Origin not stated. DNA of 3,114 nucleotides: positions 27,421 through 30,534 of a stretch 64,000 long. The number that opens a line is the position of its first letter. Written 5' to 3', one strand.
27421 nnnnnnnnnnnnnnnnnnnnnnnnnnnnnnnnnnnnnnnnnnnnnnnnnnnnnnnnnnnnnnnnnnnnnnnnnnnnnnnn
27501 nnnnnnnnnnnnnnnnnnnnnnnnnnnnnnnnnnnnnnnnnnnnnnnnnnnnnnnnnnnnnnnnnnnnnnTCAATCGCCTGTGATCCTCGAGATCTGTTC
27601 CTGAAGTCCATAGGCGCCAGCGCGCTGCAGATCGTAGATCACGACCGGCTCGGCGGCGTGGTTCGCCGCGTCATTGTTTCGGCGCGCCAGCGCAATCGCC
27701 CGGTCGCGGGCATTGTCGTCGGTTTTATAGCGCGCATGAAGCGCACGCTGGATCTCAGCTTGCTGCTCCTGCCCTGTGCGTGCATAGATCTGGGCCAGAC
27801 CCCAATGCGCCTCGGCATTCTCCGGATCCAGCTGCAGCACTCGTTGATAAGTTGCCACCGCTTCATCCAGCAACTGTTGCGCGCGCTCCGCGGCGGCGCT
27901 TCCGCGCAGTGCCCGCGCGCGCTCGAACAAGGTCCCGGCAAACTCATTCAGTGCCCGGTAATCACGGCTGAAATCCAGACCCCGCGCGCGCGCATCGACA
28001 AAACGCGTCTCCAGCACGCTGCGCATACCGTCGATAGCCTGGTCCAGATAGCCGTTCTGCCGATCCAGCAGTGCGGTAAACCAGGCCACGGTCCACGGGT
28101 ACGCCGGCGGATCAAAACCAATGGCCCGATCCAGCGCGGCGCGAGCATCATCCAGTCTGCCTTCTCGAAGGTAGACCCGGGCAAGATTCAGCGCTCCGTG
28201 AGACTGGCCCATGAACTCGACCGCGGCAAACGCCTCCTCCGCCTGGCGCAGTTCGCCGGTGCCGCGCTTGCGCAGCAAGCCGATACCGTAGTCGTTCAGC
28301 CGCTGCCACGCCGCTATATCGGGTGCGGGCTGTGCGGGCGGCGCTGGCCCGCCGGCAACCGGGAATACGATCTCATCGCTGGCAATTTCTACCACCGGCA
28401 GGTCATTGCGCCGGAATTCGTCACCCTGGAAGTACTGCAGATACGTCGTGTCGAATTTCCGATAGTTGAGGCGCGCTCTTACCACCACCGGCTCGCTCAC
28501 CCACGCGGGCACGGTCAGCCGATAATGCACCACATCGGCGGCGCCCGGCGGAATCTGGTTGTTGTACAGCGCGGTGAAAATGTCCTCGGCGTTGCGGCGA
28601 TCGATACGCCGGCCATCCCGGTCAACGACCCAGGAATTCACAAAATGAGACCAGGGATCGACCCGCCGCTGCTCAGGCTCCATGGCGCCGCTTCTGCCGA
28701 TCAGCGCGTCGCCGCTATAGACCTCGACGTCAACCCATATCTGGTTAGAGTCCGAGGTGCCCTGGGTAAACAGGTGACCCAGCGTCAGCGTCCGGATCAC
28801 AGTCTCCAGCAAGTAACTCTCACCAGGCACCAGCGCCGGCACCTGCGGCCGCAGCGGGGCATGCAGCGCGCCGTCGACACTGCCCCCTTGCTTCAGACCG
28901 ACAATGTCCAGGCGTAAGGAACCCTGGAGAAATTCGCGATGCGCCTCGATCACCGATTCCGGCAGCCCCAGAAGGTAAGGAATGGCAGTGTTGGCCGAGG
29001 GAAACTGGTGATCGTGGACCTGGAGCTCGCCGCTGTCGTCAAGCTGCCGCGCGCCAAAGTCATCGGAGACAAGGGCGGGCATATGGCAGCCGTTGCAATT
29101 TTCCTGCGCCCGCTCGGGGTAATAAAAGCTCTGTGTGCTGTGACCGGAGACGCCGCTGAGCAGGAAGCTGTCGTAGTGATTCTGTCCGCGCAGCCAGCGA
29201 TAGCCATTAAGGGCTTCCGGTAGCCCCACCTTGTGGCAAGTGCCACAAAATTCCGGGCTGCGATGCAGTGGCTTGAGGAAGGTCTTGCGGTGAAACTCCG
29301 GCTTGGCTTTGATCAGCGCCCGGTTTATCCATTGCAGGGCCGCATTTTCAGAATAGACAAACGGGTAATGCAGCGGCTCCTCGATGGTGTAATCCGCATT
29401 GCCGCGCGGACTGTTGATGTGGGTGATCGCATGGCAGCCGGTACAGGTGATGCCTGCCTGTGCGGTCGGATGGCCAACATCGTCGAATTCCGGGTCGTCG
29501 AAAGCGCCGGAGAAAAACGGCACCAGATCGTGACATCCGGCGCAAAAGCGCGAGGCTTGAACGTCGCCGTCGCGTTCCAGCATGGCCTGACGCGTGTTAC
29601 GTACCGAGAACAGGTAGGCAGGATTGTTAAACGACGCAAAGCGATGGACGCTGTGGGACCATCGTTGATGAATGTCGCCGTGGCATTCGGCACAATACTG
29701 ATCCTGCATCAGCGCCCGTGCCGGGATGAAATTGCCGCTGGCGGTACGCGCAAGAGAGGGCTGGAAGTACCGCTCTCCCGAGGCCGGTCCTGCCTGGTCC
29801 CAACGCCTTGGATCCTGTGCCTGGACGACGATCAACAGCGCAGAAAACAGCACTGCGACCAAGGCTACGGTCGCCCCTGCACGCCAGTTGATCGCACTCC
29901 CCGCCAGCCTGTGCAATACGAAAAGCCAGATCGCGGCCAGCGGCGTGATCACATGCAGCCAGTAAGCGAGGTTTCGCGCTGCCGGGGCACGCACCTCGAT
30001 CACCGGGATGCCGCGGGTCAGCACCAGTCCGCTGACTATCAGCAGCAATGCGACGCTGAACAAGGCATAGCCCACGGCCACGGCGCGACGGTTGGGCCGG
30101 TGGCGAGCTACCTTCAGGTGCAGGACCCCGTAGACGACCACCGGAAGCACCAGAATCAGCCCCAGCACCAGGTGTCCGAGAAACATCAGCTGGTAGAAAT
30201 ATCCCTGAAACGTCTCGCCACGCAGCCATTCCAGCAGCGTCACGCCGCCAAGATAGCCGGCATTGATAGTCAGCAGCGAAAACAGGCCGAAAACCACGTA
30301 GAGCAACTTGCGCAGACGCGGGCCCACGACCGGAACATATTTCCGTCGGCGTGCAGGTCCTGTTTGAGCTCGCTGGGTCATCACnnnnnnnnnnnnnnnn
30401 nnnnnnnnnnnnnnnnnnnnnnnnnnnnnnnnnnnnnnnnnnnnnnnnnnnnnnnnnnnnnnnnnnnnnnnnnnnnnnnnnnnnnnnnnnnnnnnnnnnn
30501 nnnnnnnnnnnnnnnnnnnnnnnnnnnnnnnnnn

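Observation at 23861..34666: Second tightly coupled operon: CN-hydrolase, 1096-aa TPR/FG-GAP protein, membrane pentaheme cytochrome-TPR, CRTAC1, secreted TPR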

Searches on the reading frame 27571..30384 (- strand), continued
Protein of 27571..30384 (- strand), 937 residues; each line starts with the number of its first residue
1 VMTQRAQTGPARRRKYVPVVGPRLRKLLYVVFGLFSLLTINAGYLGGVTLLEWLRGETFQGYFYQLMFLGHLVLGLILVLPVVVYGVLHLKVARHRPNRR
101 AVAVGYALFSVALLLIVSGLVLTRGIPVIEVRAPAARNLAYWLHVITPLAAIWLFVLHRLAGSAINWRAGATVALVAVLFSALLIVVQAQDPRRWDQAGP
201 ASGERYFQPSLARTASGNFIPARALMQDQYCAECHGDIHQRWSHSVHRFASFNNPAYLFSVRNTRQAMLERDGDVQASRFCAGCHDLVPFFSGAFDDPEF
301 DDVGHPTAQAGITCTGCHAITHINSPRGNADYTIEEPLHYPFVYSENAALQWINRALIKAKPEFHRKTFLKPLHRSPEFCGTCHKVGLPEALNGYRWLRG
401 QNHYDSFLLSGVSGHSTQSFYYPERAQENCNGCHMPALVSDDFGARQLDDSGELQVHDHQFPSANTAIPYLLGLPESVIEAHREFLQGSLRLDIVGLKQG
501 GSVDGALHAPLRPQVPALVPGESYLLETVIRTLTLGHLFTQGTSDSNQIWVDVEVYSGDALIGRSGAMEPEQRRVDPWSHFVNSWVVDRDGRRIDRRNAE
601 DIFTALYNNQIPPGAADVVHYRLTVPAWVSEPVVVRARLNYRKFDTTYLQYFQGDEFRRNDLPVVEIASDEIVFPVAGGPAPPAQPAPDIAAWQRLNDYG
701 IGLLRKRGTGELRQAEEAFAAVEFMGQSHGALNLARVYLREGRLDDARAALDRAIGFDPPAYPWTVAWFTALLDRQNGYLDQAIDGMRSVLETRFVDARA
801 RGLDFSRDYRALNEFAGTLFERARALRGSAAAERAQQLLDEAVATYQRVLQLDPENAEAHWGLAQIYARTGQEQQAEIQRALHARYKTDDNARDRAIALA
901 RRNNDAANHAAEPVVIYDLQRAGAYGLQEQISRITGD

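Call 72: search_protein_families(library=pfam, proteins=[L074:6764-8602:-, L074:8605-10005:-, L074:14675-15598:-, L074:15647-16330:-, L084:6573-7040:-, L084:7297-7761:+, L084:12900-14036:-, L084:14080-16389:-, L052:5949-6839:+, L052:7168-9897:-], max_evalue=0.00001)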
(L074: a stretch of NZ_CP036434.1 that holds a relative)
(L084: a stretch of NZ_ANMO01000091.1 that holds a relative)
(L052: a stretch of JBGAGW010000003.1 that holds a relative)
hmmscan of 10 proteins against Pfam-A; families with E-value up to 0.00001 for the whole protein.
L074:6764-8602:- (612 aa): 2 families
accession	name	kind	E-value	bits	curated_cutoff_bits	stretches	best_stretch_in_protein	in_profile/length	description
PF25045.1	vWA_Ro60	-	3e-60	203.3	27.7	1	445-609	1-164/165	Ro60 vWA domain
PF05731.17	TROVE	-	3e-31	109.5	23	2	112-278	1-175/442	TROVE domain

L074:8605-10005:- (466 aa): 1 family
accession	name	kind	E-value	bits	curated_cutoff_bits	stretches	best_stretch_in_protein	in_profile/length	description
PF22580.2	KYNU_C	-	8.2e-08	32.6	27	1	401-460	29-90/90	Kynureninase C-terminal domain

L074:14675-15598:- (307 aa): 2 families
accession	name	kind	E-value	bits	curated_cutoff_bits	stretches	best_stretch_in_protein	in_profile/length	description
PF03466.25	LysR_substrate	-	2e-47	161.7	28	1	97-301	3-206/209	LysR substrate binding domain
PF00126.33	HTH_1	-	1e-23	83.5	26.6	1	12-70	1-59/60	Bacterial regulatory helix-turn-helix protein, lysR family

L074:15647-16330:- (227 aa): 0 families

L084:6573-7040:- (155 aa): 1 family
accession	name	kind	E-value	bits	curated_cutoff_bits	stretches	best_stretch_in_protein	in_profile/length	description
PF02082.26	Rrf2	-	1.2e-33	116.5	30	1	17-143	1-130/132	Iron-dependent Transcriptional regulator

L084:7297-7761:+ (154 aa): 0 families

L084:12900-14036:- (378 aa): 1 family
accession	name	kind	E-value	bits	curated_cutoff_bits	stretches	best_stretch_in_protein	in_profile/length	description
PF00072.30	Response_reg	-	1.8e-18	67.1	30.2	1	5-116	1-111/111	Response regulator receiver domain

L084:14080-16389:- (769 aa): 4 families
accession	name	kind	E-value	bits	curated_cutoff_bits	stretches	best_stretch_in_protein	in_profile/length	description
PF02518.31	HATPase_c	-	1.4e-22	80.6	26.4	1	634-746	5-110/111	Histidine kinase-, DNA gyrase B-, and HSP90-like ATPase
PF13426.13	PAS_9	-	2.4e-16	60.3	27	1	370-469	4-103/103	PAS domain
PF00989.32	PAS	-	1.1e-13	51.6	22.6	1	233-334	3-102/113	PAS fold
PF08448.16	PAS_4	-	2.2e-12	47.6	23.1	1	239-349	3-109/110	PAS fold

L052:5949-6839:+ (296 aa): 3 families
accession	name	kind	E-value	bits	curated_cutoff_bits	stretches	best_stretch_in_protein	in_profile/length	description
PF01738.24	DLH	-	1.1e-53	182.5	21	1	70-293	1-216/217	Dienelactone hydrolase family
PF00326.27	Peptidase_S9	-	5.5e-07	29.7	22.6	0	140-197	38-96/213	Prolyl oligopeptidase family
PF08840.17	BAAT_C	-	5.2e-06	27.1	20.9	0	210-276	105-170/210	BAAT / Acyl-CoA thioester hydrolase C terminal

L052:7168-9897:- (909 aa): 3 families
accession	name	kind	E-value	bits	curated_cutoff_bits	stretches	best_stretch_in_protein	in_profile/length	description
PF02424.20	ApbE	-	1e-73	248.6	25.6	1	616-879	1-263/266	ApbE family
PF04205.19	FMN_bind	-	6.8e-16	59.1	22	2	269-352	1-74/77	FMN-binding domain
PF12801.12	Fer4_5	-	3.7e-11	43.3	22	1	439-479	6-46/48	4Fe-4S binding domain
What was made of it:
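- Tried and rejected: Pfam annotation of flanks in three distant loci gave unrelated genes (call 72).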

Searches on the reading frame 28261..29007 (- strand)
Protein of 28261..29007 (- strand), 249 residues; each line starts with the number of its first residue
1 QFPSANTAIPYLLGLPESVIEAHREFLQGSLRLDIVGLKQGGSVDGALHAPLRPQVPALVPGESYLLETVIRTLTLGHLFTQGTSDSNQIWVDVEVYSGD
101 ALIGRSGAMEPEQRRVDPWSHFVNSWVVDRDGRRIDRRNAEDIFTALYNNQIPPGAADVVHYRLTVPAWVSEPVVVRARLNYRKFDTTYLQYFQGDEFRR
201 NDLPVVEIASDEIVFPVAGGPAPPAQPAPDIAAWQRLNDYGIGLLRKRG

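Call 33: search_protein_families(library=pfam, proteins=[window:28261-29007:-], max_evalue=10)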
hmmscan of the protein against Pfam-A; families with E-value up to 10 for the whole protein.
seq(249 aa): 1 family
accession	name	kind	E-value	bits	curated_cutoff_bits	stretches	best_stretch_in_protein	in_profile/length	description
PF21428.2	Gp7_helical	-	0.041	14.2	27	1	181-193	21-33/47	Baseplate wedge protein gp7, helical domain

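Call 62: search_solved_structures(query=A6, max_evalue=10, show_alignments=2)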
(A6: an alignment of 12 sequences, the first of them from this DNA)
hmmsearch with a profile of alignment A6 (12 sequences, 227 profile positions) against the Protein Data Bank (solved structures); distinct sequences matched with E-value up to 10: 1.
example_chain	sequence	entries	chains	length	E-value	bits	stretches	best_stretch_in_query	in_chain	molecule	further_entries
1mnt_A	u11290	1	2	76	0.32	13.4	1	151-190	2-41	MNT REPRESSOR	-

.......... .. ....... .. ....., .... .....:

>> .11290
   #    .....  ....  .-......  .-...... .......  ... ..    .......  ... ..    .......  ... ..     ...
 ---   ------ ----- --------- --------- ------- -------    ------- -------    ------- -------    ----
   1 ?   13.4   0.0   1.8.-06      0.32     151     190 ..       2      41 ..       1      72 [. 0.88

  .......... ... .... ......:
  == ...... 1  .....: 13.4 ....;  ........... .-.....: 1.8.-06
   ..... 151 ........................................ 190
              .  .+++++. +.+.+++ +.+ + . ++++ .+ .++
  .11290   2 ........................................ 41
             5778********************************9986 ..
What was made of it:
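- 28345..28929 (-): Novel beta-sandwich domain (residues about 486-680) with loops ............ and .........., and conserved His537 (100%) and His620 (99%). No Pfam or PDB relative (calls 33, 62).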

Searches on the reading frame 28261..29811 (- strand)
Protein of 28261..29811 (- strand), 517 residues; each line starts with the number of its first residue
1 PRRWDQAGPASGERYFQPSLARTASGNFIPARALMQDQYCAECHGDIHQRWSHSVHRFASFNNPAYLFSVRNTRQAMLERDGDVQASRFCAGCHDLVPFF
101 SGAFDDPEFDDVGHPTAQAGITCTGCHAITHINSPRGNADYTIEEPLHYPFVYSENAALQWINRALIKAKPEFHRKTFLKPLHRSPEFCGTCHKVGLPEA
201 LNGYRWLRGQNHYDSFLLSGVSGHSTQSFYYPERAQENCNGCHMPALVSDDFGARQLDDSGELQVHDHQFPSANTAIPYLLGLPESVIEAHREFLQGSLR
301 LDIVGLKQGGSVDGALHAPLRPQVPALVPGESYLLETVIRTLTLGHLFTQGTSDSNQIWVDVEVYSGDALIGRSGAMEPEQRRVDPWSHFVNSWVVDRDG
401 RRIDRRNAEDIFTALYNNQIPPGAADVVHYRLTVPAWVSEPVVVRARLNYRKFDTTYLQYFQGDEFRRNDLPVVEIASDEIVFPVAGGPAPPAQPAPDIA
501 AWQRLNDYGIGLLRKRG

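Call 77: search_protein_families(library=ncbifam, proteins=[window:28261-29811:-], max_evalue=10)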
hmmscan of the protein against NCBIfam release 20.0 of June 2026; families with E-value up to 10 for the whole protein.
seq(517 aa): 9 families
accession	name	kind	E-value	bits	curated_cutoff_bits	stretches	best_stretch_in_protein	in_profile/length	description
TIGR03508.1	decahem_SO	subfamily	0.0013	18.3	192.2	1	33-129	66-152/258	DmsE family decaheme c-type cytochrome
NF041028.1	decahem_GSU2203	exception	0.018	14.2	325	1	33-245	32-231/317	GSU2203 family decaheme c-type cytochrome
NF040886.1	cyt_C_like_Sec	equivalog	0.019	13.6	250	2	38-58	46-66/423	multiheme c-type cytochrome (seleno)protein ExtKL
TIGR01905.1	paired_CXXCH_1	subfamily_domain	0.13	12.3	25.2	1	85-95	27-37/41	doubled CXXCH domain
NF043010.1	Cyt554_Nsmonas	equivalog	0.14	11.5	400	1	24-128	18-116/238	cytochrome c-550 CycA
TIGR03153.1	cytochr_NrfH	equivalog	0.27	11.3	134.2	1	36-128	51-134/138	cytochrome c nitrite reductase small subunit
TIGR03507.1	decahem_SO1788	subfamily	0.37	9.2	209.3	1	88-138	270-313/672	OmcA/MtrC family decaheme c-type cytochrome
NF008659.0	PRK11659.1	equivalog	0.7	9.5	184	2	39-94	77-117/188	cytochrome c nitrite reductase pentaheme subunit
NF041198.1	UshA_like_PCGU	equivalog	2.3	6.7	275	0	33-59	404-430/519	UshA-like (seleno)protein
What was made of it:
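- On Pentahaem PHC / ExtKL family: 13.6 bits against a cut-off of 250 (call 77).
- On NapC/NirT/NrfH quinol dehydrogenases: TIGR03153 scores 11.3 bits against 134.2 (call 77).
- Closest known: Pentahaem cytochrome c552 of Thermochromatium tepidum. Different: The ExtKL NCBIfam model is not met, at 13.6 bits against 250 (call 77).
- Closest known: Inner-membrane quinol dehydrogenase cytochromes. Different: No sequence relationship: NrfH scores 11.3 bits against 134 and the DmsE family 18.3 against 192 (call 77).
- The ExtKL model scores 13.6 bits against a cut-off of 250 (call 77).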
